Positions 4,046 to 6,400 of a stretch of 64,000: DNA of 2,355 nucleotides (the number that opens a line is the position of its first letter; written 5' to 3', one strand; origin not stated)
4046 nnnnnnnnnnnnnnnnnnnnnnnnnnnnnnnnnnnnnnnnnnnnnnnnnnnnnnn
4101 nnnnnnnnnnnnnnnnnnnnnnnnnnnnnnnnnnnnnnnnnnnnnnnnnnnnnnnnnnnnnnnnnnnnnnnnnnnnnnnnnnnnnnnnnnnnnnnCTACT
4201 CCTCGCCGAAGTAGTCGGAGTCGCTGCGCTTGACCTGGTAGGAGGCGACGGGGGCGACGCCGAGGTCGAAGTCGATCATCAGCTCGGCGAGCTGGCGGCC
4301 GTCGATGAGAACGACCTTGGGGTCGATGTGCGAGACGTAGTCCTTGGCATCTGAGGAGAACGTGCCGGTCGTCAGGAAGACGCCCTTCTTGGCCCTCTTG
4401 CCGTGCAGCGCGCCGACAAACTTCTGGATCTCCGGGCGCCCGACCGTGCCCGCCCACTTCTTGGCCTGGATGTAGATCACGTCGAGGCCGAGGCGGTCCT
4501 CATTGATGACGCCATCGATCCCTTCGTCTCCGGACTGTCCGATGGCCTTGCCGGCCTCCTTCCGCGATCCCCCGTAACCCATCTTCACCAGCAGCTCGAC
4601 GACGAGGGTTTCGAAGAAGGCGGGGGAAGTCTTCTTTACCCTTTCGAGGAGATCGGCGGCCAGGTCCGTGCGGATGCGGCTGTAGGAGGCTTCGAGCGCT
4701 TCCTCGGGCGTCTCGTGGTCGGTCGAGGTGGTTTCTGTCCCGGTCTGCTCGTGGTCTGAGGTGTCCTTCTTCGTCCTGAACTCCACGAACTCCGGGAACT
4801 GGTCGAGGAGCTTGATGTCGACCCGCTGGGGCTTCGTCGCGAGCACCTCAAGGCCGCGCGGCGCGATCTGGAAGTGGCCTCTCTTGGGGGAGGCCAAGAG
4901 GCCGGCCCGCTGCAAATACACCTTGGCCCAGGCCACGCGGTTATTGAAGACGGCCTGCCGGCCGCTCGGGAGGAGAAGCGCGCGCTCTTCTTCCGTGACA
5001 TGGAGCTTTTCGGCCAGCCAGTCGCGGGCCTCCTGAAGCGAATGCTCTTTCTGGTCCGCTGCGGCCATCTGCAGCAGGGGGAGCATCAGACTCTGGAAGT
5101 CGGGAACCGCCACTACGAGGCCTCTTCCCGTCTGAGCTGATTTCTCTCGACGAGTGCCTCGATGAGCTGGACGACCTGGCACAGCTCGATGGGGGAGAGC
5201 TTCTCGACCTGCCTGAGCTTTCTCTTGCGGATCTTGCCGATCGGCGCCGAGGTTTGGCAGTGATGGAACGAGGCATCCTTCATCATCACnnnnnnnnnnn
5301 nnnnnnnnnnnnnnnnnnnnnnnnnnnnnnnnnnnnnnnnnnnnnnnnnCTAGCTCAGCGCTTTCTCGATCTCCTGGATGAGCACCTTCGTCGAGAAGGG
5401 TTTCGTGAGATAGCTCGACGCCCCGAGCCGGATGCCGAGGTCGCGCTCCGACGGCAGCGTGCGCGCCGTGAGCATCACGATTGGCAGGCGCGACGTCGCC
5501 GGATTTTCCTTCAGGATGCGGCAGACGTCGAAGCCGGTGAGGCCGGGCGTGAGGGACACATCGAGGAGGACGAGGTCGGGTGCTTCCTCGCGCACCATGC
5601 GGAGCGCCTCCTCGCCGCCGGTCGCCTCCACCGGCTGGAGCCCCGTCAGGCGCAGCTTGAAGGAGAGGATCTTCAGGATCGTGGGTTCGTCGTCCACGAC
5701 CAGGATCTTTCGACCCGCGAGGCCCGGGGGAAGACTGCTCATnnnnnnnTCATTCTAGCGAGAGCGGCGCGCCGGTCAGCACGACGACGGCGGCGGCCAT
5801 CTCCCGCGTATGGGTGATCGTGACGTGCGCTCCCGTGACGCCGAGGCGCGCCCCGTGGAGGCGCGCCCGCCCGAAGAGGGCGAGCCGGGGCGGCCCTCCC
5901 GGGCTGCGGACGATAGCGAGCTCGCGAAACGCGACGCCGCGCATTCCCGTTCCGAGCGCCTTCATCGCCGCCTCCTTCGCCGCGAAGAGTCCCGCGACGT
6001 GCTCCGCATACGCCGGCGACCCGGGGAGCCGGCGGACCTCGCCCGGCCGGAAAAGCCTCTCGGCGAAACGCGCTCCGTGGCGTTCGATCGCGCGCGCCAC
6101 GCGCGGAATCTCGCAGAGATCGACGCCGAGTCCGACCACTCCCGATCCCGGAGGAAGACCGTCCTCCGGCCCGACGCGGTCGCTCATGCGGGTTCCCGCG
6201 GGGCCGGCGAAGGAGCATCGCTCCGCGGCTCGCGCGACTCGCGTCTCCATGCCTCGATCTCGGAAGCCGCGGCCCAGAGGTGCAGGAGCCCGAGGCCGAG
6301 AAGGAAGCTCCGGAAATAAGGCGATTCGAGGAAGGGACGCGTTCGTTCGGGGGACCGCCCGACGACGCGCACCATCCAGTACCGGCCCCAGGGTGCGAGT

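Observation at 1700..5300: Lower-GC islet between rplQ and a regulator gene: zinc-ribbon Ser/Thr kinase + DUF3800 + Mrr restriction enzyme (candidate defence island)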

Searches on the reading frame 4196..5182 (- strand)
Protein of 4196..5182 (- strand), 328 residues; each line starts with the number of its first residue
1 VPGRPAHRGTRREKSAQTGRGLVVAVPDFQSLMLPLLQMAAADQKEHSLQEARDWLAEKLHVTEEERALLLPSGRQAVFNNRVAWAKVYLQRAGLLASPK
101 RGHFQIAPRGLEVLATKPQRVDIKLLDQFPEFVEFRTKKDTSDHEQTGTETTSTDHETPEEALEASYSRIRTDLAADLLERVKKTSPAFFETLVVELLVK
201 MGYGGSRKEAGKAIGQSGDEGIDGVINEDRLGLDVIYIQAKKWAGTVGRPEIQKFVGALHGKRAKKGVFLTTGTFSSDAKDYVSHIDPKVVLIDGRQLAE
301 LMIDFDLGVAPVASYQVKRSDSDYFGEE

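Call 3: search_protein_families(library=pfam, proteins=[window:4196-5182:-], max_evalue=0.01)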
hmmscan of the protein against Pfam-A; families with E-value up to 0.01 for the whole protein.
window:4196-5182:- (328 aa): 4 families
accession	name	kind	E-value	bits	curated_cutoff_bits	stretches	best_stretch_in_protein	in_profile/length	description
PF04471.18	Mrr_cat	-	9.5e-36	122.9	21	1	183-302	2-115/115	Restriction endonuclease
PF14338.12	Mrr_N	-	3.3e-29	101.3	29.5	1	29-115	1-86/87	Mrr N-terminal domain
PF22722.2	NA-iREase1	-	5.2e-08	33.3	27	1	192-299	3-105/106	NACHT-associated inactive Restriction Endonuclease 1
PF13156.12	Mrr_cat_2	-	1.8e-07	31.5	22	1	216-306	26-118/127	Restriction endonuclease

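Call 4: search_protein_families(library=padloc, proteins=[window:4196-5182:-], max_evalue=0.01)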
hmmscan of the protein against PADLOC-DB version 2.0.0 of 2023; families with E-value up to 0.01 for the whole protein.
window:4196-5182:- (328 aa): 9 families
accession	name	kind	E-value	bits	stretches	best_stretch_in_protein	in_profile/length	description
PDLC03657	mREase_IV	-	5.9e-93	309.6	1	25-326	2-315/317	Type IV methyl-directed restriction enzyme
PDLC04796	PDC-S02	-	2.9e-26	90.3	1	150-327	208-381/390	-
PDLC04819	PDC-S02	-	5.2e-20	69.9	1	143-304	151-308/334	-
PDLC04806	PDC-S02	-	2.4e-14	51.3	1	168-303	168-301/324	-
PDLC04815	PDC-S02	-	1.9e-09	35.3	1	140-298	161-314/346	-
PDLC03663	mREase_IV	-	2.3e-09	34.5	1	183-303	410-524/544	Type IV methyl-directed restriction enzyme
PDLC00631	ZorD1|ZorD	-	6.9e-05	18.8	1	150-303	914-1061/1071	"SWI2/SNF2 helicase, Mrr-like nuclease"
PDLC03206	mREase_II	-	0.0017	14.9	1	211-300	300-394/434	Type II methyl-directed restriction enzyme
PDLC03051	REase_MTase_I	-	0.0073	11.4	0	219-300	74-154/1591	Type I restriction enzyme-methyltransferase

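Call 21: search_protein_families(library=pfam, proteins=[window:4196-5113:-], max_evalue=10)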
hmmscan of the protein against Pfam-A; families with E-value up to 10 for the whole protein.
window:4196-5113:- (305 aa): 4 families
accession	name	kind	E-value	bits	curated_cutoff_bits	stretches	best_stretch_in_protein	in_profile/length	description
PF04471.18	Mrr_cat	-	8.2e-36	123.1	21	1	160-279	2-115/115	Restriction endonuclease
PF14338.12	Mrr_N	-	2.8e-29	101.5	29.5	1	6-92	1-86/87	Mrr N-terminal domain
PF22722.2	NA-iREase1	-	4.7e-08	33.4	27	1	169-276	3-105/106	NACHT-associated inactive Restriction Endonuclease 1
PF13156.12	Mrr_cat_2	-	1.5e-07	31.7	22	1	193-283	26-118/127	Restriction endonuclease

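Call 22: search_protein_families(library=ncbifam, proteins=[window:4196-5113:-], max_evalue=0.1)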
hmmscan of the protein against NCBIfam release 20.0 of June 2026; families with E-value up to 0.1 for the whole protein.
window:4196-5113:- (305 aa): 0 families

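Call 54: search_solved_structures(query=window:4196-5113:-, max_evalue=0.001, show_alignments=1)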
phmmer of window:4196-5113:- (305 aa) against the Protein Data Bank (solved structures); distinct sequences matched with E-value up to 0.001: 0.

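Call 55: search_protein_families(library=phrogs, proteins=[window:4196-5113:-], max_evalue=0.01)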
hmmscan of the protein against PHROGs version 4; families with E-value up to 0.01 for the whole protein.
window:4196-5113:- (305 aa): 2 families
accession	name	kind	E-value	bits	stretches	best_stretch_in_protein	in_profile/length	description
phrog_19856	-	unknown function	3.9e-10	40.8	1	160-280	69-179/192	-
phrog_17577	-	DNA, RNA and nucleotide metabolism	8.6e-09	36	1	153-263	75-178/210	restriction endonuclease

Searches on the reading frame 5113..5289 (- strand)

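Call 21: search_protein_families(library=pfam, proteins=[window:5113-5289:-], max_evalue=10)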
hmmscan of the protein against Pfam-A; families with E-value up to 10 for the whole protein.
window:5113-5289:- (58 aa): 1 family
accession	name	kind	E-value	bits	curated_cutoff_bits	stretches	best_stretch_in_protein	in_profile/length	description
PF12065.13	DUF3545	-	0.17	12.3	25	1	43-55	30-42/58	Protein of unknown function (DUF3545)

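Call 22: search_protein_families(library=ncbifam, proteins=[window:5113-5289:-], max_evalue=0.1)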
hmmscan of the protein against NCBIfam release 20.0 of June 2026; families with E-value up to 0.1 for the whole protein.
window:5113-5289:- (58 aa): 0 families

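Call 55: search_protein_families(library=phrogs, proteins=[window:5113-5289:-], max_evalue=0.01)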
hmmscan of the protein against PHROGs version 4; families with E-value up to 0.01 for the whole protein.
window:5113-5289:- (58 aa): 0 families

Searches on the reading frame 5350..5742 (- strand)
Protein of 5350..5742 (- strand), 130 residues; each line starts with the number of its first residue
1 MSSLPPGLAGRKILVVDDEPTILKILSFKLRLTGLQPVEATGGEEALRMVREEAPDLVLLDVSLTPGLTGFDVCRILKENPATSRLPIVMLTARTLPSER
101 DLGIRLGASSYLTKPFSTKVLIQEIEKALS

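Call 3: search_protein_families(library=pfam, proteins=[window:5350-5742:-], max_evalue=0.01)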
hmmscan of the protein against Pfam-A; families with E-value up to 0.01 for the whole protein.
window:5350-5742:- (130 aa): 1 family
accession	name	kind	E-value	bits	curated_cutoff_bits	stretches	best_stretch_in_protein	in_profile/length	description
PF00072.30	Response_reg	-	2.9e-23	82.6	30.2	1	13-125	1-110/111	Response regulator receiver domain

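Call 22: search_protein_families(library=ncbifam, proteins=[window:5350-5742:-], max_evalue=0.1)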
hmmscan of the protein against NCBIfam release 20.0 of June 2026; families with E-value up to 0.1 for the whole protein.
window:5350-5742:- (130 aa): 104 families (the best 25 are shown)
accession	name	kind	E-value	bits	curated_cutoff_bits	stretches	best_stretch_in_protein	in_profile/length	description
TIGR02154.1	PhoB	equivalog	8.5e-30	103.7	296.2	1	10-127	2-118/226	phosphate regulon transcriptional regulator PhoB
NF045944.1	ResRegRpaBCyano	equivalog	3.2e-28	98.7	330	1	14-127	1-110/229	response regulator transcription factor RpaB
NF007135.0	PRK09581.1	equivalog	3.5e-28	98.6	474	1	12-125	4-116/457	PleD family two-component system response regulator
NF040534.1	resp_reg_YycF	equivalog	1.1e-26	93.5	340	1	11-127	1-113/231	response regulator YycF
NF008296.0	PRK11083.1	equivalog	1.3e-24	86.9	273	1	11-125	4-114/228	two-component system response regulator CreB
NF040689.1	MtrAB_MtrA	equivalog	9.9e-24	83.9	300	1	13-127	1-111/219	MtrAB system response regulator MtrA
NF007546.0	PRK10161.1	equivalog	1.8e-23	83.3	471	1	11-126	3-117/229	phosphate response regulator transcription factor PhoB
NF053854.1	RespRegPhoBBctds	equivalog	6.2e-23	81.3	270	1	13-127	1-113/225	two-component system response regulator PhoB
NF007982.1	PRK10710.1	equivalog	3.1e-21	76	380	1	11-125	8-118/235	envelope stress response regulator BaeR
NF041866.1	EpsW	equivalog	1.9e-20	72.8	200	1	11-129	6-125/131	exopolysaccharide biosynthesis response regulator EpsW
NF041733.1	resp_reg_CseB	equivalog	1.5e-19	70.3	350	1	12-128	2-114/228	two-component system response regulator CseB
NF007005.1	PRK09468.1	equivalog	7.7e-19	68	331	1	11-127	4-117/237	osmolarity response regulator transcription factor OmpR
NF033117.2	vanR_ACDEGLN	exception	1.3e-17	64.2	350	1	13-125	1-109/226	VanR-ABDEGLN family response regulator transcription factor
NF033120.0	vanR_FM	exception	3.8e-17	62.7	460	1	12-125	5-114/231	vancomycin resistance response regulator transcription factor, VanR-F/VanR-M family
NF008199.0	PRK10955.1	equivalog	4.8e-17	62.6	341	1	11-127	2-113/232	envelope stress response regulator transcription factor CpxR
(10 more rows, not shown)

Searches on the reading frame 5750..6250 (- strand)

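Call 3: search_protein_families(library=pfam, proteins=[window:5750-6250:-], max_evalue=0.01)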
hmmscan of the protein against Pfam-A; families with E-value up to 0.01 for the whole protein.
window:5750-6250:- (166 aa): 1 family
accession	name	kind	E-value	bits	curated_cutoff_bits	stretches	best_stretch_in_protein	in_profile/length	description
PF01648.25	ACPS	-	1.2e-16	61.2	25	1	40-139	1-102/111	4'-phosphopantetheinyl transferase superfamily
